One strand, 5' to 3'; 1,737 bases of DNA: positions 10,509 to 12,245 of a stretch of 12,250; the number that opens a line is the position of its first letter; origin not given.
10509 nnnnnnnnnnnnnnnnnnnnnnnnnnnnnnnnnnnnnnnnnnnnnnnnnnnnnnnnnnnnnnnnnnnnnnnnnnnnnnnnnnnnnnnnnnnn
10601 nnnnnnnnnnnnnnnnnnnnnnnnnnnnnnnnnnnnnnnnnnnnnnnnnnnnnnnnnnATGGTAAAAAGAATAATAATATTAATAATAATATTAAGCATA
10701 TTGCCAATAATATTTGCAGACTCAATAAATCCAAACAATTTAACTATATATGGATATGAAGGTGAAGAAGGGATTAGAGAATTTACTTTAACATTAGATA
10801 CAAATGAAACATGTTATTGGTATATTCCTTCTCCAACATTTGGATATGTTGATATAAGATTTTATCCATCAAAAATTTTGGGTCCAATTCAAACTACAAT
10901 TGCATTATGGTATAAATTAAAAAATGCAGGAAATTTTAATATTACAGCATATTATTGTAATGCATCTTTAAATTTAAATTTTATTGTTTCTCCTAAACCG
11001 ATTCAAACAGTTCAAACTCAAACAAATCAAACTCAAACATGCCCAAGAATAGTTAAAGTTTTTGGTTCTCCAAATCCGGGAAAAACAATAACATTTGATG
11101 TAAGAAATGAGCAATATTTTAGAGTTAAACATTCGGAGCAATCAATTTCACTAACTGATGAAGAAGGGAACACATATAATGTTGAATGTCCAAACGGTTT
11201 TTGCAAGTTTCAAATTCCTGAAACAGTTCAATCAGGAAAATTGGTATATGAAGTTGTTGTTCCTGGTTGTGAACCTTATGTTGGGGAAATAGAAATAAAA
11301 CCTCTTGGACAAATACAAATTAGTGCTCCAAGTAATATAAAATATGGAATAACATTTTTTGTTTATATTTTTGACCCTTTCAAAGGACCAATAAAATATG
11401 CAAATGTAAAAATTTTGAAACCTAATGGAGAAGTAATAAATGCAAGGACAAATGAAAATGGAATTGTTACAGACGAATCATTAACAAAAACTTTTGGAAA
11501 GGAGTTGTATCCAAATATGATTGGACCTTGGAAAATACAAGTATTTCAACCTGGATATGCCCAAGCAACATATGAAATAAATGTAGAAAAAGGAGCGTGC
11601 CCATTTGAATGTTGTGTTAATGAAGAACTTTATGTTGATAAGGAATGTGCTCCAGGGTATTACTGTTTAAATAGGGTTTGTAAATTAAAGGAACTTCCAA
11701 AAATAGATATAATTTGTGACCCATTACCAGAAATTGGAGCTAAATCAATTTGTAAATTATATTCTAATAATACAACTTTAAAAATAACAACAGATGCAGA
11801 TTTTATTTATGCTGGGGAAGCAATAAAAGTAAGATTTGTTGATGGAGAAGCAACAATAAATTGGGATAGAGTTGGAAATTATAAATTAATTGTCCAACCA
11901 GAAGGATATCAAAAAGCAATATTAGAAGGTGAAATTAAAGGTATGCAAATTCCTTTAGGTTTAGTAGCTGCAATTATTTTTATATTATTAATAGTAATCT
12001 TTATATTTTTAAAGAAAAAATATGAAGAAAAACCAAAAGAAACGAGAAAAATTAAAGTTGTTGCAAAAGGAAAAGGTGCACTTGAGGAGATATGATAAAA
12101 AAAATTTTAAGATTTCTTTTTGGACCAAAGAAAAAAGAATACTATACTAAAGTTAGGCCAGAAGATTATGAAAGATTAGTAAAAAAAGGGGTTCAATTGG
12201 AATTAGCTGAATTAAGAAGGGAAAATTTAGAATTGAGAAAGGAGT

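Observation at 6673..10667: Conserved 20-bp box with dyad CCAYAA-N5-TTRTGG at an invariant distance from three start codons, plus a fourth copy over a start codon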

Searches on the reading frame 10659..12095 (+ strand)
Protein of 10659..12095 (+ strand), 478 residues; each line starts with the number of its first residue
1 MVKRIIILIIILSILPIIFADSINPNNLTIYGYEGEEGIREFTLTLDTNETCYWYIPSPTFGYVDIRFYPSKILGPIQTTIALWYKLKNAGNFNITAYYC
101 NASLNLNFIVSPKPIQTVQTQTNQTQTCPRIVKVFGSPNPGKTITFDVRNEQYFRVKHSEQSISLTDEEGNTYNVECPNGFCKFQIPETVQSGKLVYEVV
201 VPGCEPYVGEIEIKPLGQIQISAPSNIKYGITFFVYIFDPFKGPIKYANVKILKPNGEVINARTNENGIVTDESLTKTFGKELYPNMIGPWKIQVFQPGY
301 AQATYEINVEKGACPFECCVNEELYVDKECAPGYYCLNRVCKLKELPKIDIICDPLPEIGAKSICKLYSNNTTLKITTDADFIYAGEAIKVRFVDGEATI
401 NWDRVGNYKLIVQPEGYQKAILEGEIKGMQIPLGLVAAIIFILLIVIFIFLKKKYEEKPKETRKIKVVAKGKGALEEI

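Call 8: search_protein_families(library=pfam, max_evalue=0.1, proteins=[window:10659-12095:+])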
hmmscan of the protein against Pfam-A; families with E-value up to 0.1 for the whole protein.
window:10659-12095:+ (478 aa): 3 families
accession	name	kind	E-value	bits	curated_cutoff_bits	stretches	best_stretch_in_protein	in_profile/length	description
PF13620.12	CarboxypepD_reg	-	1.6e-05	25.6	32.3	1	237-312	6-72/82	Carboxypeptidase regulatory-like domain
PF02369.22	Big_1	-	0.0093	16.5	34.9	0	131-172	25-62/93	Bacterial Ig-like domain (group 1)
PF08308.17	PEGA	-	0.022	15.1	20.8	0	288-312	34-58/71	PEGA domain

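Call 23: find_homologous_proteins(query=window:10659-12095:+)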
Query window:10659-12095:+ (478 aa): 4 proteins with E <= 0.001 among 7019 candidates.
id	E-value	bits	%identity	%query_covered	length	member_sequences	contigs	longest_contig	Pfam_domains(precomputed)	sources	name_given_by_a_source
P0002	0.0e+0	1094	100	100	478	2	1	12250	PF13620.13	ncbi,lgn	ncbi:MAG: hypothetical protein ACP5G1_01625 [Nanopusillaceae archaeon]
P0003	1.3e-198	679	63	96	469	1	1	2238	-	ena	-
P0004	6.5e-157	541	54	90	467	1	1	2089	-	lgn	-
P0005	6.6e-128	446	48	100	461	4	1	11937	-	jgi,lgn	-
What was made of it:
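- Checked: Copy 4 has a separate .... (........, 10632-10639), and its ATG at 10659 is the start that NCBI annotates (P0002, 478 aa, call 23).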

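Call 24: find_encoding_contigs(protein=P0005, flank=10000)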
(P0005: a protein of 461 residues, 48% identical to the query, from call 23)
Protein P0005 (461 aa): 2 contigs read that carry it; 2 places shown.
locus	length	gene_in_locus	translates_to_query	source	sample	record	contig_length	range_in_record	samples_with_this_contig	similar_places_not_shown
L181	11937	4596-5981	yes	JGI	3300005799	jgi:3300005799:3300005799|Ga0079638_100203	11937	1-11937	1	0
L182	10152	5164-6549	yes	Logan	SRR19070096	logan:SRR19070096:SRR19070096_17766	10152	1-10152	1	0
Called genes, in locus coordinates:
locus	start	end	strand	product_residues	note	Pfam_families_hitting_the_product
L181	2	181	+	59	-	?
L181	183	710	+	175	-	-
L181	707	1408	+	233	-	-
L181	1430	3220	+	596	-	PF28161:Fsx1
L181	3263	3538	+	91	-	-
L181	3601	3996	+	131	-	-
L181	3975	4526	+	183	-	-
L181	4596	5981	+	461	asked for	-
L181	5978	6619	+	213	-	-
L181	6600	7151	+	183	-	PF05837:CENP-H (weak), PF02183:HALZ (faint)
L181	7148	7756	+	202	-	-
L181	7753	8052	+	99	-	-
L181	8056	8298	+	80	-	-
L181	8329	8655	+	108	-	-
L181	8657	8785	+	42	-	-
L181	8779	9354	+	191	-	-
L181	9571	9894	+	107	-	-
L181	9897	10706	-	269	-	-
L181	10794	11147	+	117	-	-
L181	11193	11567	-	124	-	-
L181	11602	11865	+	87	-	-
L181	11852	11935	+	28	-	?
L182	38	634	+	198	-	-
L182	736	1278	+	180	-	-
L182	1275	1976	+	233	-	-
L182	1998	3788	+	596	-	PF28161:Fsx1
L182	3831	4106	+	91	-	-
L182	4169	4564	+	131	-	-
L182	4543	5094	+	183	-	-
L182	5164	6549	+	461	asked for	-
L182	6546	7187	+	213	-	-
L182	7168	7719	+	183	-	PF05837:CENP-H (weak), PF02183:HALZ (faint)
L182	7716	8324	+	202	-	-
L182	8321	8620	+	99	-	-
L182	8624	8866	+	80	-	-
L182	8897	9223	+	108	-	-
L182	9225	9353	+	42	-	-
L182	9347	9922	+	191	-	-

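Call 25: find_encoding_contigs(protein=P0003, flank=10000)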
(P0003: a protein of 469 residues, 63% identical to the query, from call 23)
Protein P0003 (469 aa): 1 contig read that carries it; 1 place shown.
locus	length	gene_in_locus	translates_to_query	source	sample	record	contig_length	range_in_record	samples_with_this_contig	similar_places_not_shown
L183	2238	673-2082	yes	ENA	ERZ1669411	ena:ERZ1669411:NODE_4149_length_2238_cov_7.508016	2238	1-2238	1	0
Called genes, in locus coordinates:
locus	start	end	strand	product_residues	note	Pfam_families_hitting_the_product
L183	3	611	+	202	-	?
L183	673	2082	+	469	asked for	-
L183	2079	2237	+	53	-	?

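Call 26: find_encoding_contigs(protein=P0004, flank=10000)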
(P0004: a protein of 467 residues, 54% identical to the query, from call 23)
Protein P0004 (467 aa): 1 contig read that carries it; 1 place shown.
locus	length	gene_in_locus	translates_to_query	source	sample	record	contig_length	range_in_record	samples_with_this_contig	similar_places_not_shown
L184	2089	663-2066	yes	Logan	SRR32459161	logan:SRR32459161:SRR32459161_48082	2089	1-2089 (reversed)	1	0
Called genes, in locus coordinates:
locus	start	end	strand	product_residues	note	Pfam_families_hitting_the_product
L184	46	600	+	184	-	-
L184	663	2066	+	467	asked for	-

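Call 44: search_protein_families(library=pfam, max_evalue=0.01, proteins=[L181:1430-3220:+, L181:707-1408:+, L181:183-710:+, L181:5978-6619:+, L181:7148-7756:+, L181:8329-8655:+, L181:9897-10706:-, L181:10794-11147:+, L181:11193-11567:-, L181:8779-9354:+])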
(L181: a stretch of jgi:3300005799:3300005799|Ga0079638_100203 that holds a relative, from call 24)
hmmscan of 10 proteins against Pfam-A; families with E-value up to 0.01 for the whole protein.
L181:1430-3220:+ (596 aa): 0 families

L181:707-1408:+ (233 aa): 0 families

L181:183-710:+ (175 aa): 0 families

L181:5978-6619:+ (213 aa): 1 family
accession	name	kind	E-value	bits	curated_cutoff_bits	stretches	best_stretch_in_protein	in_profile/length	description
PF01544.23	CorA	-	0.0034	17.2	27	1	27-102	142-219/292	CorA-like Mg2+ transporter protein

L181:7148-7756:+ (202 aa): 0 families

L181:8329-8655:+ (108 aa): 0 families

L181:9897-10706:- (269 aa): 0 families

L181:10794-11147:+ (117 aa): 0 families

L181:11193-11567:- (124 aa): 0 families

L181:8779-9354:+ (191 aa): 0 families
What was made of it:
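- Tried and rejected: The local Pfam copy gave no family hit for this protein, so the precomputed PF28161 hit could not be re-checked there (call 44).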

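Call 46: search_solved_structures(query=L181:1430-3220:+, max_evalue=1)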
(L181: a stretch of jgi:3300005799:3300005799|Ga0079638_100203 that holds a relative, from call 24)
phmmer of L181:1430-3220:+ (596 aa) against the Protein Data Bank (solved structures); distinct sequences matched with E-value up to 1: 1.
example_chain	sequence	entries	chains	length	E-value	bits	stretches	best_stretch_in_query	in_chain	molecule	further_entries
7p4l_A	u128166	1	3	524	1.1e-18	70.2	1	133-443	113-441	Fusexin1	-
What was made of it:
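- Tried and rejected: The PDB search confirmed homology instead (call 46).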

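Call 56: find_related_loci(query=A1, collection=viral_contigs, flank=10000)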
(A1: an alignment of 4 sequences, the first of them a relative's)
Query A1 (478 aa) in viral_contigs; peptide patterns used: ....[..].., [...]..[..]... (x = any residue, [..] = any of these).
41 stretches matched a pattern, but none encodes a relative of the query by tblastn (E <= 1e-3).
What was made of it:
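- Tried and rejected: No relative of the 478-aa protein in IMG/VR (call 56).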

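Call 64: search_protein_families(library=ncbifam, max_evalue=0.1, proteins=[window:10659-12095:+, L181:11193-11567:-])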
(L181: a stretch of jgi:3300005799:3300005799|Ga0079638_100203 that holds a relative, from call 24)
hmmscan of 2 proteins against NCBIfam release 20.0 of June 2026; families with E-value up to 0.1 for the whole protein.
window:10659-12095:+ (478 aa): 1 family
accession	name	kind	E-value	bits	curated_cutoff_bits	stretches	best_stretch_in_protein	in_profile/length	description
TIGR01194.1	cyc_pep_trnsptr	subfamily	0.084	11.4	286.2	0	107-204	284-378/554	cyclic peptide export ABC transporter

L181:11193-11567:- (124 aa): 1 family
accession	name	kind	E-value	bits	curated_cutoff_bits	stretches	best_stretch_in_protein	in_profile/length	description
NF033788.1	HTH_metalloreg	subfamily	0.013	15.3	55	1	52-85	40-73/77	metalloregulator ArsR/SmtB family transcription factor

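Call 65: search_protein_families(library=phrogs, max_evalue=0.01, proteins=[window:10659-12095:+, L181:5978-6619:+, L181:9897-10706:-])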
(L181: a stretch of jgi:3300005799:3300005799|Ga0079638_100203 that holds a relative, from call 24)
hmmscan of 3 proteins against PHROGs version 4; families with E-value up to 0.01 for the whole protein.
window:10659-12095:+ (478 aa): 0 families

L181:5978-6619:+ (213 aa): 1 family
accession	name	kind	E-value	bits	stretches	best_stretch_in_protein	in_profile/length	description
phrog_6531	-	unknown function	0.0021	18.2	1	28-103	136-212/361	-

L181:9897-10706:- (269 aa): 3 families
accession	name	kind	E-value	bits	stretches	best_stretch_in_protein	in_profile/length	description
phrog_736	-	unknown function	0.00012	23.2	1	217-268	41-86/112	-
phrog_77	-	DNA, RNA and nucleotide metabolism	0.0028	17.2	1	175-268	684-776/967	SbcC-like subunit of palindrome specific endonuclease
phrog_1499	-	unknown function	0.0062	16.8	1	189-268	245-319/427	-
